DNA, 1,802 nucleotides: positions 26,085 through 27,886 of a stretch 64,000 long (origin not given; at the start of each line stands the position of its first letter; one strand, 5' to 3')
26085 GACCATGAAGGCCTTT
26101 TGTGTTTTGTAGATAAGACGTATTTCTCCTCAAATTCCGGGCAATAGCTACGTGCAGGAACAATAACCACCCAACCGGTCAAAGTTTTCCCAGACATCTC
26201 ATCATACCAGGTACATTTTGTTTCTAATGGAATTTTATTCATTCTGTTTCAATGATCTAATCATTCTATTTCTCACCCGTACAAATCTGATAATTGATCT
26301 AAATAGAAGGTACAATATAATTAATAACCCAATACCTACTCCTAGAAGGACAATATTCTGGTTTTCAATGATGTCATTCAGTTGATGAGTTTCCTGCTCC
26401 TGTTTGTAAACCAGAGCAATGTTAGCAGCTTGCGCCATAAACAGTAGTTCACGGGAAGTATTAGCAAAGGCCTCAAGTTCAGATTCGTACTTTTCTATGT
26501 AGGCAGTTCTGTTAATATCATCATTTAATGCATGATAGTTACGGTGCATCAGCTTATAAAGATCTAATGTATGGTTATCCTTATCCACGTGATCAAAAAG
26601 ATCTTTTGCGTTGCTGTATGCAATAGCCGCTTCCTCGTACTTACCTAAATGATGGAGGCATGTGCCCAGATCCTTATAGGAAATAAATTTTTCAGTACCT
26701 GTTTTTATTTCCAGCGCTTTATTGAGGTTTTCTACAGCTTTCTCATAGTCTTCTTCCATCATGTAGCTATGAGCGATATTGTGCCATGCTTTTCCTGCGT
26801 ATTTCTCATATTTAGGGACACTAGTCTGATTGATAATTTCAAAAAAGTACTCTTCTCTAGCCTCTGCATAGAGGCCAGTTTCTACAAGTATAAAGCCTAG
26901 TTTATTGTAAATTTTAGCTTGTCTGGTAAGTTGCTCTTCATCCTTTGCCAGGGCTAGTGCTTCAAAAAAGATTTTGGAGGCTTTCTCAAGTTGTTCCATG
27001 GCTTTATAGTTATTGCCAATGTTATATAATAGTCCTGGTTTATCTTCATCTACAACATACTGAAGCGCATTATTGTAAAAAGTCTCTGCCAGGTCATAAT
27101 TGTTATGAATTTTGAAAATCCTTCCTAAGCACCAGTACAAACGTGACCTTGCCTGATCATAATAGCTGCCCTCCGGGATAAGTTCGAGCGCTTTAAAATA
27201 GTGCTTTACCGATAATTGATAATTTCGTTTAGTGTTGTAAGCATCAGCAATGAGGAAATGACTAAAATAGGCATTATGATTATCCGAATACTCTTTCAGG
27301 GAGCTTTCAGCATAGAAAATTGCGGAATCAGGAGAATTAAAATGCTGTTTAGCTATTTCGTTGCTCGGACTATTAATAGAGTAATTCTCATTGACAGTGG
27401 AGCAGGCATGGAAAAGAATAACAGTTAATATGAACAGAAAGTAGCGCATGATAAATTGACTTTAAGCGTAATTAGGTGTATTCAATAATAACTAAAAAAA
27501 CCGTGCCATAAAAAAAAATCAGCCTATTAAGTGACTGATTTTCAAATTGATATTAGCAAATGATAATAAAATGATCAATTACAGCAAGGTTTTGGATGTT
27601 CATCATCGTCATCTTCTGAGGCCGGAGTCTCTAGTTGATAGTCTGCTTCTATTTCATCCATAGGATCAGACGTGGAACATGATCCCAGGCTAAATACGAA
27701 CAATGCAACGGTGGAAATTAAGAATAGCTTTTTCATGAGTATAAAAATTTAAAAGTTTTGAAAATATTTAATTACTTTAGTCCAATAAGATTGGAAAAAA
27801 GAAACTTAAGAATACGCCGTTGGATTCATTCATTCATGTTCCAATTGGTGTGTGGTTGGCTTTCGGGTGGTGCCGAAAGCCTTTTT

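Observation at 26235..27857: Unannotated 53-aa acidic lipoprotein ending in PCCN, paired with a TPR protein bearing both a lipobox and a C-terminal TM anchor (element 1 copy)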

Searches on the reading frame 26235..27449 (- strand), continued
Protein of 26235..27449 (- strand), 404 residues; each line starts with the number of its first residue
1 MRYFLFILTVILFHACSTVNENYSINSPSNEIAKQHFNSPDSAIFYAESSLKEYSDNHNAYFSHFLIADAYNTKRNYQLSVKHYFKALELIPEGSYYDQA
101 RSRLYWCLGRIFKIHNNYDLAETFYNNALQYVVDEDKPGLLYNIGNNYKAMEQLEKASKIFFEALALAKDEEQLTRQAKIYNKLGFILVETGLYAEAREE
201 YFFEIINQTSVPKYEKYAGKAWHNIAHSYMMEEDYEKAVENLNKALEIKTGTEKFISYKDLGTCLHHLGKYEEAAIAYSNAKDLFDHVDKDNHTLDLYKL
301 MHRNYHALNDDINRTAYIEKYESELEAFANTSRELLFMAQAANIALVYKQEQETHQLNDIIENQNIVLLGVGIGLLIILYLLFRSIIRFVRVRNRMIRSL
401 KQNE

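Call 53: fold_search(model_id=the predicted structure, library=pdb)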
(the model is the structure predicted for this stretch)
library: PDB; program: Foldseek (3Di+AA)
matches with E <= 10: 1638; with E <= 0.001: 382
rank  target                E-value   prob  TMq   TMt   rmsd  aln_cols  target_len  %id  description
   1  9qhb                  1.8e-09  1.00  0.48  0.67   5.5       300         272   24  Crystal structure of 16-repeat CTPR protein with eliminated coordination sites (released 2025-10-22)
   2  8chy                  2.1e-09  1.00  0.45  0.62   6.6       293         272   25  Crystal structure of an 8-repeat consensus TPR superhelix with Zinc. (released 2024-02-21)
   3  9qhc_A                1.1e-08  1.00  0.50  0.69   9.6       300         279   23  Crystal structure of 8-repeat CTPR protein with eliminated coordination sites (released 2025-10-22)
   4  9qhc_B                2.5e-08  1.00  0.48  0.68   9.8       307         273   23  Crystal structure of 8-repeat CTPR protein with eliminated coordination sites (released 2025-10-22)
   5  4g2v_A                3.1e-08  1.00  0.57  0.70   4.7       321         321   17  Structure complex of LGN binding with FRMPD1 (released 2013-01-23)
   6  3sf4_C                3.1e-08  1.00  0.55  0.62   9.0       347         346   17  Crystal structure of the complex between the conserved cell polarity proteins Inscuteable and LGN (released 2011-11-23)
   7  3sf4_A                3.9e-08  1.00  0.55  0.62   8.9       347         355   17  Crystal structure of the complex between the conserved cell polarity proteins Inscuteable and LGN (released 2011-11-23)
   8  3sf4_B                4.6e-08  1.00  0.56  0.64   8.3       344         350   18  Crystal structure of the complex between the conserved cell polarity proteins Inscuteable and LGN (released 2011-11-23)
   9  6hc2_E                7.1e-08  1.00  0.58  0.63   9.0       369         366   17  Crystal structure of NuMA/LGN hetero-hexamers (released 2019-05-29)
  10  4wnd_A                8.4e-08  1.00  0.58  0.70   4.6       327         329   16  Crystal structure of the TPR domain of LGN in complex with Frmpd4/Preso1 at 1.5 Angstrom resolution (released 2015-09-16)
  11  4wng_A                1.3e-07  1.00  0.57  0.68   4.8       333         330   17  Crystal structure of the TPR domain of LGN in complex with Frmpd4/Preso1 at 2.1 Angstrom resolution (released 2015-09-16)
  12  6hc2_C                1.4e-07  1.00  0.58  0.63   9.1       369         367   17  Crystal structure of NuMA/LGN hetero-hexamers (released 2019-05-29)
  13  5a7d_H                1.5e-07  1.00  0.57  0.65   6.9       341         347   15  Tetrameric assembly of LGN with Inscuteable (released 2016-08-03)
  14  1w3b_B                1.7e-07  1.00  0.47  0.51  12.1       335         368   16  The superhelical TPR domain of O-linked GlcNAc transferase reveals structural similarities to importin alpha. (released 2004-09-09)
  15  9rtt_Q                1.8e-07  1.00  0.35  0.19  34.3       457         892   18  Activated Elongation Complex with IWS1 and ELOF1 (released 2025-09-03)
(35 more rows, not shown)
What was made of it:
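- The best PDB matches are consensus TPR and the LGN/Pins peptide-binding TPR (call 53).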

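Call 65: find_encoding_contigs(protein=P0009, flank=2500, max_places=2)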
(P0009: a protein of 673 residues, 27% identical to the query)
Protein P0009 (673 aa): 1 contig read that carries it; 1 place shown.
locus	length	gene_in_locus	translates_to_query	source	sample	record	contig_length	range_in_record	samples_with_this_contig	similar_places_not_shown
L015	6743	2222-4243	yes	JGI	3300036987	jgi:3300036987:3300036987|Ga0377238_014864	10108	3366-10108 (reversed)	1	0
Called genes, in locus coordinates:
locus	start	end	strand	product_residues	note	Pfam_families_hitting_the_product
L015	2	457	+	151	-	?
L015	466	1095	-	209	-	PF00072:Response_reg, PF00196:GerE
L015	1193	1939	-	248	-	PF18962:Por_Secre_tail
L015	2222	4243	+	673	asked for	PF00515:TPR_1 (faint), PF07719:TPR_2 (faint), PF13176:TPR_7 (faint), PF13181:TPR_8 (faint), PF13374:TPR_10 (faint), PF13424:TPR_12, PF00512:HisKA (weak), PF02518:HATPase_c, +3 more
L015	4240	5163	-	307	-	PF01430:HSP33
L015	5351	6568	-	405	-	PF14870:PSII_BNR (weak), PF02012:BNR (faint), PF15902:Sortilin-Vps10 (faint), PF18962:Por_Secre_tail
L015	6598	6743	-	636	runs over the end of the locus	PF03572:Peptidase_S41, PF18962:Por_Secre_tail (weak)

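Call 66: find_encoding_contigs(protein=P0018, flank=2500, max_places=2)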
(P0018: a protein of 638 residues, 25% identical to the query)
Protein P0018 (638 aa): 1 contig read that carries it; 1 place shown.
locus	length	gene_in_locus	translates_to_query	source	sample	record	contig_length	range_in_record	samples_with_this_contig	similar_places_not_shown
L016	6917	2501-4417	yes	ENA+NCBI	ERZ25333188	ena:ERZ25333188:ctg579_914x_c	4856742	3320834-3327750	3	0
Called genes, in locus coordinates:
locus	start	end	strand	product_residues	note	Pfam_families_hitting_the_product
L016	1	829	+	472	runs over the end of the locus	-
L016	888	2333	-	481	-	PF00266:Aminotran_5, PF00155:Aminotran_1_2 (faint)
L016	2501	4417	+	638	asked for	PF28559:TPR_SusR (faint), PF17874:TPR_MalT (faint), PF00515:TPR_1 (faint), PF07719:TPR_2 (faint), PF13424:TPR_12, PF13424:TPR_12, PF00512:HisKA, PF02518:HATPase_c, +7 more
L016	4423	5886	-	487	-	PF14135:DUF4302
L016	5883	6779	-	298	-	PF15890:Peptidase_Mx1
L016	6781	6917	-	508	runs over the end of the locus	PF14322:SusD-like_3, PF07980:SusD_RagB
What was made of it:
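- Closest known: Periplasmic-TPR membrane sensors of Bacteroidota. Different: Those proteins have cytoplasmic output domains and no small-lipoprotein neighbour (calls 65, 66).
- Chromosomal TPR histidine kinases lack such a neighbour (calls 65, 66).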

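Call 74: search_dna_similar(query=window:26235-27449:-, collection=phages, mode=protein, max_rows=8)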
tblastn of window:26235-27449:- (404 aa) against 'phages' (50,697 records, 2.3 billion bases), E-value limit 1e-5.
No match.

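Call 75: search_dna_similar(query=window:26235-27449:-, collection=plasmids, mode=protein, max_rows=8)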
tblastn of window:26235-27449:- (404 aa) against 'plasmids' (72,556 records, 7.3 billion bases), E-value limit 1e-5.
No match.

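Call 91: search_protein_families(library=pfam, proteins=[L001:3318-4412:-, L001:4726-5820:-, L001:6206-7165:-, L002:4623-5369:-, L002:5462-6940:-, L002:6934-8010:-, L004:2485-2949:+, L006:2603-3013:+, L006:3561-5483:+, L002:3057-3314:+], max_evalue=0.001)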
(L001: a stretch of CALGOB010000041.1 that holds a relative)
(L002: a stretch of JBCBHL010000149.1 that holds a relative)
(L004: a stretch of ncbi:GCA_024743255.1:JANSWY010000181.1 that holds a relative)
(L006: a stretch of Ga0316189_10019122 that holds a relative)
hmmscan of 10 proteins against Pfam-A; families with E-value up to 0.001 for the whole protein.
L001:3318-4412:- (364 aa): 0 families

L001:4726-5820:- (364 aa): 5 families
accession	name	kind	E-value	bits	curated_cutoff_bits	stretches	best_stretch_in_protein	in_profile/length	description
PF04820.20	Trp_halogenase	-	3.8e-15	56.1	21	2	102-362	154-399/458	Tryptophan halogenase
PF01494.25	FAD_binding_3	-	4.2e-09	36.5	22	1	5-314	1-316/349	FAD binding domain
PF12831.13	FAD_oxidored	-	3.2e-08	33.8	27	1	7-182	1-161/416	FAD dependent oxidoreductase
PF01266.30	DAO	-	6.9e-06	26.3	27.9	1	7-35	1-30/353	FAD dependent oxidoreductase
PF07992.20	Pyr_redox_2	-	2.6e-05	24.2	26.1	0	7-45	2-183/291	Pyridine nucleotide-disulphide oxidoreductase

L001:6206-7165:- (319 aa): 1 family
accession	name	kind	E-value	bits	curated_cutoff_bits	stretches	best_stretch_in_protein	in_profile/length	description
PF18417.6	LodA_C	-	4.8e-29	101.4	25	1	2-107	54-149/149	L-lysine epsilon oxidase C-terminal domain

L002:4623-5369:- (248 aa): 0 families

L002:5462-6940:- (492 aa): 1 family
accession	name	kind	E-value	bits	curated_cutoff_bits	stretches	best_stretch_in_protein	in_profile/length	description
PF01420.25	Methylase_S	-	3.1e-13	50.7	22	2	328-459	28-145/168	Type I restriction modification DNA specificity domain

L002:6934-8010:- (358 aa): 4 families
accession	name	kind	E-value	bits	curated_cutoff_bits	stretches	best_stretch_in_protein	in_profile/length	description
PF02384.22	N6_Mtase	-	3.2e-22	79.7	20.4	1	2-333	36-293/311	N-6 DNA Methylase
PF07669.17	Eco57I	-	1.6e-16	61.3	25.3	1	70-244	1-170/171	Eco57I restriction-modification methylase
PF01170.24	UPF0020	-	3.7e-08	33.7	22.3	0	6-89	22-96/197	RMKL-like, methyltransferase domain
PF05175.20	MTS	-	3.1e-05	24.1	23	0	116-155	76-115/170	Methyltransferase small domain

L004:2485-2949:+ (154 aa): 0 families

L006:2603-3013:+ (136 aa): 1 family
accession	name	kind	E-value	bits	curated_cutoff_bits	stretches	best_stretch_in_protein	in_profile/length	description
PF09345.15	SiaC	-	5e-34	117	24.5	1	9-125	2-119/120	SiaC family regulatory phosphoprotein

L006:3561-5483:+ (640 aa): 8 families
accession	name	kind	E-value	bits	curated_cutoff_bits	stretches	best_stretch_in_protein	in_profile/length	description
PF07676.18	PD40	-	1.3e-22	79.6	20.9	2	333-371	1-37/38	WD40-like Beta Propeller Repeat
PF00691.25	OmpA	-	2.1e-22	79.7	27.2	1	536-631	1-98/98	OmpA family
PF13432.12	TPR_16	-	1.3e-07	32.4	32.7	1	37-91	10-64/65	Tetratricopeptide repeat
PF07719.23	TPR_2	-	1.8e-07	31.2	27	0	26-55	3-32/34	Tetratricopeptide repeat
PF23557.1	TPR_leprecan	-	2.7e-06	27.4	27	0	15-52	158-195/310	Leprecan family TPR-like repeat region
PF14559.12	TPR_19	-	2.9e-05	24.7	25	0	72-120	5-52/68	Tetratricopeptide repeat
PF00515.34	TPR_1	-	7e-05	22.9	27.8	0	60-91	3-34/34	Tetratricopeptide repeat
PF13414.12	TPR_11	-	9.6e-05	22.4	26.8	0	39-69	9-39/42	TPR repeat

L002:3057-3314:+ (85 aa): 0 families
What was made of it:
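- L001 sits next to LodA- and halogenase-like genes (call 91).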

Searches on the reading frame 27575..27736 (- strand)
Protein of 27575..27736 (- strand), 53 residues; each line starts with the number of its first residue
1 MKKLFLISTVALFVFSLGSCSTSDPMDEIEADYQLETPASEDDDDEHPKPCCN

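Call 7: search_protein_families(library=pfam, proteins=[window:27575-27736:-], max_evalue=0.01)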
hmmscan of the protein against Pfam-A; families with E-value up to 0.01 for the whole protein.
window:27575-27736:- (53 aa): 0 families

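Call 8: search_protein_families(library=ncbifam, proteins=[window:27575-27736:-], max_evalue=0.01)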
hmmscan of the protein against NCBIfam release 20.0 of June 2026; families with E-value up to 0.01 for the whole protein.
window:27575-27736:- (53 aa): 2 families
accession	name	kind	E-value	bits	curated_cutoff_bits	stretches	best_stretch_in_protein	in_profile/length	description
NF050142.1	PG1828_fam_lipo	equivalog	0.0026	18.5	50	1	1-32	1-31/59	PG1828 family lipoprotein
NF041939.2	LsoB_effector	equivalog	0.0052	17.4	60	1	1-23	3-27/43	small effector protein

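Call 12: find_homologous_proteins(query=A2, max_evalue=10)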
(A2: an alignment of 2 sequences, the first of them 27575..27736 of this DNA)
Query A2 (2 sequences) (53 aa, profile of the alignment): 2 proteins with E <= 10 among 11 candidates.
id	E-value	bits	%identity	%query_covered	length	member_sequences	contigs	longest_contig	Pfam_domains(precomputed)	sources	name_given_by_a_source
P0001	2.4e-31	125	35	75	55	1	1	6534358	-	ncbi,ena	-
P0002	6.9e-29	118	100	100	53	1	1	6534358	-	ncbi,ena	-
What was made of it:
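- Checked: Both peptides are in the NCBI/ENA protein sets (P0002, P0001; call 12).
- Public pipelines call the gene independently (call 12).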

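Call 48: search_protein_representatives(alignment_id=A2)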
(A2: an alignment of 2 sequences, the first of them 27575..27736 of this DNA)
Query: 2 sequences, 55 profile positions. Proteins with E-value up to 0.001 (for the whole library): 9; up to 1e-10: 1; up to 1e-30: 1. The best 9 are listed.
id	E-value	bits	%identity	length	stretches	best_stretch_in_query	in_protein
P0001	7.7e-32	125.4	-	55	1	1-55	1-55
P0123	5.6e-07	45.8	-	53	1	1-55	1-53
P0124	5.7e-07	45.7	-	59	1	1-52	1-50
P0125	2.2e-05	40.7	-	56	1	5-52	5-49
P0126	5.6e-05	39.4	-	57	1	1-50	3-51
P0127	1.8e-04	37.7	-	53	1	1-51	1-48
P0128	2.7e-04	37.1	-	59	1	1-47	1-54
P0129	4.1e-04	36.6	-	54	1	1-51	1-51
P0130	5.9e-04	36.1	-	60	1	1-52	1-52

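Call 54: find_encoding_contigs(protein=P0125, flank=6000, max_places=3)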
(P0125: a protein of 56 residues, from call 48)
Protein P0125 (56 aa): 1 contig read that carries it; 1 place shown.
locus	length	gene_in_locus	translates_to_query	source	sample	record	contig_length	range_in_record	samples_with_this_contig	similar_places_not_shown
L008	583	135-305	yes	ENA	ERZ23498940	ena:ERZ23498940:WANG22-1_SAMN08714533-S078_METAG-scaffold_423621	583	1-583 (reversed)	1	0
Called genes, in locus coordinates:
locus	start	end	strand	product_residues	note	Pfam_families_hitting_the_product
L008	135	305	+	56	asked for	-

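Call 55: find_encoding_contigs(protein=P0124, flank=6000, max_places=3)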
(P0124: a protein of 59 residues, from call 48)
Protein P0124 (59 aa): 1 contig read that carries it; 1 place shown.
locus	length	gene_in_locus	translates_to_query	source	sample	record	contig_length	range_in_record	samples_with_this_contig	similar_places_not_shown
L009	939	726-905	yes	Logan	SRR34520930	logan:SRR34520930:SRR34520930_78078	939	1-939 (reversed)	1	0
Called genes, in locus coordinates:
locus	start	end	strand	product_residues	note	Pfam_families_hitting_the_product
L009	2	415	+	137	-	?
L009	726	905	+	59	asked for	-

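Call 56: find_encoding_contigs(protein=P0127, flank=7000, max_places=3)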
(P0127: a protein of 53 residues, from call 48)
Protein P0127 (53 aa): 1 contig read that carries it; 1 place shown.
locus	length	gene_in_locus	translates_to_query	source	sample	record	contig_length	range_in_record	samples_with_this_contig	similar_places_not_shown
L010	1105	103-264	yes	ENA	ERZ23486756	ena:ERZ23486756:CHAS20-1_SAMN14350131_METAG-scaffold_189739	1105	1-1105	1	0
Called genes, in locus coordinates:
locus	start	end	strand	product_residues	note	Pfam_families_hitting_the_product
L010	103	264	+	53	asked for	-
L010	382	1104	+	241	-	?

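Call 57: find_encoding_contigs(protein=P0130, flank=7000, max_places=3)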
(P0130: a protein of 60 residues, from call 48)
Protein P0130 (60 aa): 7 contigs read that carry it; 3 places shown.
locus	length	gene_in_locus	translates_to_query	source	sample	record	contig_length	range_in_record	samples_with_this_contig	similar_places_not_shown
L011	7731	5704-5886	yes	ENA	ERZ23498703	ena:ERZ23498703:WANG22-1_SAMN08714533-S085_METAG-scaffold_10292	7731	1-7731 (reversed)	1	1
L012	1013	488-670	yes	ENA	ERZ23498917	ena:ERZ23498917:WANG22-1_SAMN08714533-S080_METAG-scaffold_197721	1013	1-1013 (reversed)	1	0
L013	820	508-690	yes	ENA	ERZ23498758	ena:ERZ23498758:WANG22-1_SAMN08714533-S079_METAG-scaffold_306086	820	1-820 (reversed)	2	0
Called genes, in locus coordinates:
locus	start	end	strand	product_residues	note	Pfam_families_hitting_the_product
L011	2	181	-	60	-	?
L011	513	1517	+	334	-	PF00834:Ribul_P_3_epim, PF00571:CBS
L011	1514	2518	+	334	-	PF00793:DAHP_synth_1, PF03102:NeuB (weak)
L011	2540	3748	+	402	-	PF03575:Peptidase_S51, PF00702:Hydrolase (weak), PF08282:Hydrolase_3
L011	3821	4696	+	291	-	PF02629:CoA_binding, PF13380:CoA_binding_2 (weak), PF13607:Succ_CoA_lig, PF00549:Ligase_CoA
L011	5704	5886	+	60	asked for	-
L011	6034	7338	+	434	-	PF13181:TPR_8 (faint), PF13374:TPR_10 (faint), PF13432:TPR_16 (faint), PF07719:TPR_2 (faint), PF10952:DUF2753 (faint), PF13424:TPR_12 (weak), PF13424:TPR_12, PF00515:TPR_1 (weak), +4 more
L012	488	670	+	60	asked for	-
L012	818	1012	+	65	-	?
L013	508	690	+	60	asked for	-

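Call 58: find_encoding_contigs(protein=P0129, flank=7000, max_places=3)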
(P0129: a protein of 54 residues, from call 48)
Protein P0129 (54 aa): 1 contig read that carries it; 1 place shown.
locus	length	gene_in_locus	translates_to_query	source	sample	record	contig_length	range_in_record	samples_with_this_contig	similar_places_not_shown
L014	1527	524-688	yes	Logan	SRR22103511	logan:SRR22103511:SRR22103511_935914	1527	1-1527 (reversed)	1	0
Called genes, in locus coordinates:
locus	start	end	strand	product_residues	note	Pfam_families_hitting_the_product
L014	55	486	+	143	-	PF07883:Cupin_2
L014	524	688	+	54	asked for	-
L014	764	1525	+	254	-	?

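Call 61: list_cluster_members(proteins=[P0002, P0001, P0003, P0004, P0123])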
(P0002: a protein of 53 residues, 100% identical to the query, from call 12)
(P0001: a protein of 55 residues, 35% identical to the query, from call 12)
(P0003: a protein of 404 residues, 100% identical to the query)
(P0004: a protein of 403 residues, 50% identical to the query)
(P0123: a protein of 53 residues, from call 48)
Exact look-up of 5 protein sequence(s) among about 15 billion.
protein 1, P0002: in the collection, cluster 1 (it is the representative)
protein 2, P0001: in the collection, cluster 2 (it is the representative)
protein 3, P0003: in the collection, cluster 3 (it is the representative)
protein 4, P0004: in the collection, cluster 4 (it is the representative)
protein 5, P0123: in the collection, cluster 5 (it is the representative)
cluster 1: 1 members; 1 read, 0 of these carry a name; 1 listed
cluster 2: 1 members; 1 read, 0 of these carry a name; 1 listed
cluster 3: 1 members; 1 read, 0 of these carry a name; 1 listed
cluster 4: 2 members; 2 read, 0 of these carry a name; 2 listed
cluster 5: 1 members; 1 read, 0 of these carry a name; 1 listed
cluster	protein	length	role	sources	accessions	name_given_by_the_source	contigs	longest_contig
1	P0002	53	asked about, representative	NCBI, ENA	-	-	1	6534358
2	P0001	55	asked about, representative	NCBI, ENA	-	-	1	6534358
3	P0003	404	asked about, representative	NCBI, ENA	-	-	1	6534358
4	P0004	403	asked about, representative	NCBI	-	-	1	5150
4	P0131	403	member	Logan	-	-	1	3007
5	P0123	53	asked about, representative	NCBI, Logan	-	-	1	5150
